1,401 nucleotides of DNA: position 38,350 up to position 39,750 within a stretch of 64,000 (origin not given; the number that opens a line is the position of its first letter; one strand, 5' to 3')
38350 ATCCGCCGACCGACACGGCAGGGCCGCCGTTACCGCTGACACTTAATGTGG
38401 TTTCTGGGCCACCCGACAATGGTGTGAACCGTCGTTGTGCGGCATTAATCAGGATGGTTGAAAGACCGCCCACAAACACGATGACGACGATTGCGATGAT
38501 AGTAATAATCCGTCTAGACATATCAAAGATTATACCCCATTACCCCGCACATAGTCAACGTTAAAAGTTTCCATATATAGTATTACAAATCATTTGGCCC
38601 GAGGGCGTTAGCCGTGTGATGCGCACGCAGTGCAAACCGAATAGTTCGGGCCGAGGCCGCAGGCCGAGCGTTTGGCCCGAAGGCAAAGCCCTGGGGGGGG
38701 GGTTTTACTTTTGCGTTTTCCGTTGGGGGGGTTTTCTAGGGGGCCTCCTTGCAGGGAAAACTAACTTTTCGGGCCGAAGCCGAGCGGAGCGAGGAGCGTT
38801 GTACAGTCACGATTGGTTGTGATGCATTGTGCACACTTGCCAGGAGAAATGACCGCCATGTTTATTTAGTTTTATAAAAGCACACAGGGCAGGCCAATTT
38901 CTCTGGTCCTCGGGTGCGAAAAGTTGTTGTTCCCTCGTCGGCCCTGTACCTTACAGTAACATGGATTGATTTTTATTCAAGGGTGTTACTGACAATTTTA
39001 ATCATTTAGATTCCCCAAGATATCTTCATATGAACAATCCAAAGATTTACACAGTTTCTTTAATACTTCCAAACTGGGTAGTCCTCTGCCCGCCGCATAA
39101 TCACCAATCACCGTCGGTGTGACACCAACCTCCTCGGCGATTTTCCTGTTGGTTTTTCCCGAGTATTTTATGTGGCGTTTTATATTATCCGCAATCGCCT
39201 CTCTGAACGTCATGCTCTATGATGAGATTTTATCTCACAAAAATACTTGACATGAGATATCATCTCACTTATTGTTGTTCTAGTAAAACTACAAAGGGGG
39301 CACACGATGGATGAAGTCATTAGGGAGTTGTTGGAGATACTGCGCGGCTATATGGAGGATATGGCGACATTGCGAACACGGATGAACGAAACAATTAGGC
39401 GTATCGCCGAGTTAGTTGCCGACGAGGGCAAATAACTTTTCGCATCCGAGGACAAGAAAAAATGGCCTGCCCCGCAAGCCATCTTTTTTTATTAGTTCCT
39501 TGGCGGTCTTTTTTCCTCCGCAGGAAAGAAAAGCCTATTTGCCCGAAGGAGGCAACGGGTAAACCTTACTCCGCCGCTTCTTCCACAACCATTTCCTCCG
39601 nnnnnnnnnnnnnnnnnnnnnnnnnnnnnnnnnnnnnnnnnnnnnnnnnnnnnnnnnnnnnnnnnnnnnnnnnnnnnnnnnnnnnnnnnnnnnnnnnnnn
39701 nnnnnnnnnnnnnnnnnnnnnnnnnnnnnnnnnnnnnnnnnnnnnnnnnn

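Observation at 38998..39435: Duplicated divergent module: XRE repressor plus a 42-aa helical microprotein under strong purifying selection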

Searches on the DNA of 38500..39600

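Call 48: search_rna_families(source=window, start=38500, end=39600, threshold=evalue, max_evalue=5)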
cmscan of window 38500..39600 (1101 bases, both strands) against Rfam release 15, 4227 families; matches with E-value up to 5: 1.
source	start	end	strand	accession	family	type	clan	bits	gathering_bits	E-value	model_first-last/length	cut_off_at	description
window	39083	39138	-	RF01276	sR53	Gene; snRNA; snoRNA; CD-box;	-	18.6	49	0.12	1-60/60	no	Small nucleolar RNA sR53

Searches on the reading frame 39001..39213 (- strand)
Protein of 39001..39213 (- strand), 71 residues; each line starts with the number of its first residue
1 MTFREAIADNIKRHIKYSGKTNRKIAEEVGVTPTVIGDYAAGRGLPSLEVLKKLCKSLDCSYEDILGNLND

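Call 7: search_protein_families(library=pfam, proteins=[window:39001-39213:-], max_evalue=1)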
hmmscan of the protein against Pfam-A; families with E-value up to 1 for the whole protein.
seq(71 aa): 5 families
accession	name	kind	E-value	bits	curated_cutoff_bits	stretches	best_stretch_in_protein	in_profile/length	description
PF01381.28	HTH_3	-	3.5e-10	40.2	23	1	19-64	9-54/55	Helix-turn-helix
PF13443.12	HTH_26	-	2.2e-06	28.2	22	1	16-66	7-58/63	Cro/C1-type HTH DNA-binding domain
PF13560.12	HTH_31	-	1.5e-05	25.6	27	1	17-61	12-57/64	Helix-turn-helix domain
PF12844.13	HTH_19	-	0.0031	17.8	30.2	1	11-66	4-59/64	Helix-turn-helix domain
PF13412.12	HTH_24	-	0.16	12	21.9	1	19-35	17-33/48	Winged helix-turn-helix DNA-binding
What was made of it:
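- On SinR/SinI: The XREs are 68-71 aa and consist of the HTH domain only (call 7).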

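Call 8: search_protein_families(library=ncbifam, proteins=[window:39001-39213:-], max_evalue=1)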
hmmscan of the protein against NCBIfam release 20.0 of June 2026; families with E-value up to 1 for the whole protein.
seq(71 aa): 14 families
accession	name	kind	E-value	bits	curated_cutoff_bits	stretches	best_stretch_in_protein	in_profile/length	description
NF041951.1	phage_RstR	subfamily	1.2e-07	32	80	1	7-68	3-64/108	RstR family transcriptional repressor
NF041677.1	trans_regClgR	equivalog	4.6e-05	23.5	170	1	3-67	5-69/113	transcriptional regulator ClgR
NF041575.1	antitoxPezA_Strep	equivalog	9.6e-05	22.4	290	1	7-68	2-63/158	type II toxin-antitoxin system antitoxin PezA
NF010465.0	PRK13890.1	equivalog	0.00015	21.9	96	1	8-62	7-61/121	conjugal transfer protein TrbA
NF006015.0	PRK08154.1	subfamily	0.0008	18.6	204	1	3-68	27-92/314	anaerobic benzoate catabolism transcriptional regulator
NF047948.1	male_kill_WMK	equivalog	0.0016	18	300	1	9-66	165-222/300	WO male-killing family protein Wmk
TIGR00270.2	TIGR00270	equivalog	0.0033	17.3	110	1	7-60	76-129/159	multiprotein bridging factor aMBF1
NF038310.1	lysogeny_AimR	equivalog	0.0039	16.3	70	1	11-58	1-48/365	AimR family lysis-lysogeny pheromone receptor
NF006328.0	PRK08558.1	equivalog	0.016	14.8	184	1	13-62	18-66/238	adenine phosphoribosyltransferase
NF003158.0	PRK04132.1-3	equivalog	0.028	11.5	1750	1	3-66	401-464/1437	replication factor C small subunit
NF007408.0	PRK09943.1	equivalog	0.044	13.3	211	1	10-62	11-63/185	HTH-type transcriptional regulator PuuR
NF007257.0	PRK09706.1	subfamily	0.069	13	101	1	5-64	4-63/135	transcriptional repressor DicA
NF000090.1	trans_reg_VanU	equivalog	0.081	13.2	150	1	25-69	22-65/75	glycopeptide resistance transcriptional regulator VanU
TIGR03070.1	couple_hipB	subfamily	0.13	12.2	71.65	1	6-58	2-54/58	type II toxin-antitoxin system Y4mF family antitoxin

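Call 9: search_protein_families(library=phrogs, proteins=[window:39001-39213:-], max_evalue=1)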
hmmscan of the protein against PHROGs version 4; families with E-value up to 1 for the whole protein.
seq(71 aa): 28 families (the best 25 are shown)
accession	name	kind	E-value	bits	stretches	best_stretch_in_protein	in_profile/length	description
phrog_8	-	transcription regulation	3.3e-10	40.9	1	4-68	74-138/346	transcriptional regulator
phrog_3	-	transcription regulation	3.4e-08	34.7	1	2-68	84-148/430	transcriptional repressor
phrog_4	-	transcription regulation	1.5e-07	31.7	1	4-67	134-193/400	transcriptional repressor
phrog_2967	-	transcription regulation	1.1e-06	29.3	1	2-67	6-71/225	transcriptional regulator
phrog_1373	-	transcription regulation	6.5e-05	24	1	7-63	64-120/166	transcriptional regulator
phrog_2439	-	transcription regulation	8.4e-05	22.6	1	7-61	8-62/367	transcriptional regulator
phrog_5823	-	transcription regulation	0.00038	20.7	1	5-68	5-69/404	transcriptional regulator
phrog_4583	-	transcription regulation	0.00048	21.1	1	5-67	9-71/81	transcriptional repressor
phrog_638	-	transcription regulation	0.0006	20.7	1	20-67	18-65/145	transcriptional regulator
phrog_2328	-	transcription regulation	0.003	18.3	1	7-65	16-74/128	transcriptional repressor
phrog_2339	-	DNA, RNA and nucleotide metabolism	0.0075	17.2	1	1-61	20-81/98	HTH DNA binding protein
phrog_7241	-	transcription regulation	0.008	17.2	1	15-65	70-120/122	transcriptional regulator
phrog_1124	-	transcription regulation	0.0082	16.7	1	5-61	7-62/177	transcriptional regulator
phrog_1728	-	transcription regulation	0.011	15.7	1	7-58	4-55/380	transcriptional regulator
phrog_4779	-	transcription regulation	0.012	17.1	1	8-44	4-40/98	transcriptional regulator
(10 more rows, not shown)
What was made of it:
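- Closest known: Temperate-phage / mobile-element immunity switch. Same: The best library hits of the XREs are to phage repressor families (RstR subfamily, phrog_8), below the NCBIfam cut-off (calls 8, 9).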

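Call 41: search_protein_families(library=padloc, proteins=[window:39001-39213:-], max_evalue=1)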
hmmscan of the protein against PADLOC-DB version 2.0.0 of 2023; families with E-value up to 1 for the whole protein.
seq(71 aa): 12 families
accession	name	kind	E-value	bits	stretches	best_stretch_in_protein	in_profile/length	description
PDLC03947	RmrA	-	1e-05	22.5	1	4-60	9-65/383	-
PDLC03944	RmrA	-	3.9e-05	20.9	1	11-59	11-59/384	-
PDLC03955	RmrA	-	6.6e-05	20.3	1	17-60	31-74/371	-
PDLC04142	capH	-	8.8e-05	21.5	1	6-63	6-63/103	capH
PDLC03948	RmrA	-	0.0002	18.4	1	8-60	10-62/397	-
PDLC02926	HTH_VI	-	0.00031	18.9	1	7-61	2-56/92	-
PDLC03949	RmrA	-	0.00037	17.5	1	18-61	14-57/363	-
PDLC03951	RmrA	-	0.00039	17.5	1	17-63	19-65/400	-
PDLC04775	PDC-M69A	-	0.00065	18.2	1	3-67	4-68/113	-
PDLC03954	RmrA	-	0.0012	15.9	1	11-63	15-67/380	-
PDLC03952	RmrA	-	0.0017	15.3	1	17-59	33-75/395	-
PDLC03946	RmrA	-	0.054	10.2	1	19-60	15-56/357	-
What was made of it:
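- On Type II toxin-antitoxin with XRE antitoxin (HigA, MqsA, HipB, Xre-RES etc.): The peptide matches no Pfam, NCBIfam or PADLOC toxin model (calls 7, 8, 41).
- There are weak PADLOC hits to CapH, RmrA and control proteins (call 41).
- Tried and rejected: Pfam, NCBIfam, PHROGs and PADLOC gave nothing significant (calls 7-9, 41).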

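Call 70: list_cluster_members(proteins=[window:39001-39213:-, window:43256-43459:-, window:43848-44669:-, window:45315-45866:+, window:39307-39432:+, window:43539-43664:+])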
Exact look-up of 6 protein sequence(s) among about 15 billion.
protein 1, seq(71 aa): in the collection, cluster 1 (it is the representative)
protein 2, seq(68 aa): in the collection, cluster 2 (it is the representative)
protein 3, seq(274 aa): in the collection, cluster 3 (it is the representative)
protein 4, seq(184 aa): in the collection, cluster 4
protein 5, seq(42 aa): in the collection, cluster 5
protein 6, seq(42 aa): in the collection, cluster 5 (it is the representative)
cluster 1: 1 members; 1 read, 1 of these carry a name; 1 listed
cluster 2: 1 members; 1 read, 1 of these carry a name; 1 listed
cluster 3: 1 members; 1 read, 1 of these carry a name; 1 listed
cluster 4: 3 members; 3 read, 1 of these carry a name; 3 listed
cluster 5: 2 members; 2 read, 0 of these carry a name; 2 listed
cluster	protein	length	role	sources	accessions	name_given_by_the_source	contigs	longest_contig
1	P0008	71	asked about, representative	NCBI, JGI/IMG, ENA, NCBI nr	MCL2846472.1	MAG: helix-turn-helix domain-containing protein [Firmicutes bacterium] | helix-turn-helix domain-containing protein [Bacillota bacterium]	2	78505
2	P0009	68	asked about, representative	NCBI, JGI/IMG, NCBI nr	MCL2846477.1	MAG: helix-turn-helix domain-containing protein [Firmicutes bacterium] | helix-turn-helix domain-containing protein [Bacillota bacterium]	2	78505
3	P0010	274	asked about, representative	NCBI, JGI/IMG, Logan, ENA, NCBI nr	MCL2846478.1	MAG: stage 0 sporulation protein [Firmicutes bacterium] | stage 0 sporulation protein [Bacillota bacterium]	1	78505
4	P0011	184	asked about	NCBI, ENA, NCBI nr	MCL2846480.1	MAG: hypothetical protein FWE38_02195 [Firmicutes bacterium] | hypothetical protein [Bacillota bacterium]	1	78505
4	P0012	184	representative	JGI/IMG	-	-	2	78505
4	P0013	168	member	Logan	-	-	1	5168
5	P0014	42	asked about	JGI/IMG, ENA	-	-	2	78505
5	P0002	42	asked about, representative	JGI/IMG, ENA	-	-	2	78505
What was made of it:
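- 38998..39213 (-): XRE-A: a 71-aa HTH-only Cro/CI-type regulator (NCBI MCL2846472.1). Pfam HTH_3 E 3.5e-10 (call 7); exact look-up (call 70).
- The gene is not annotated in the NCBI record, where the accessions of the flanking genes run consecutively (call 70).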
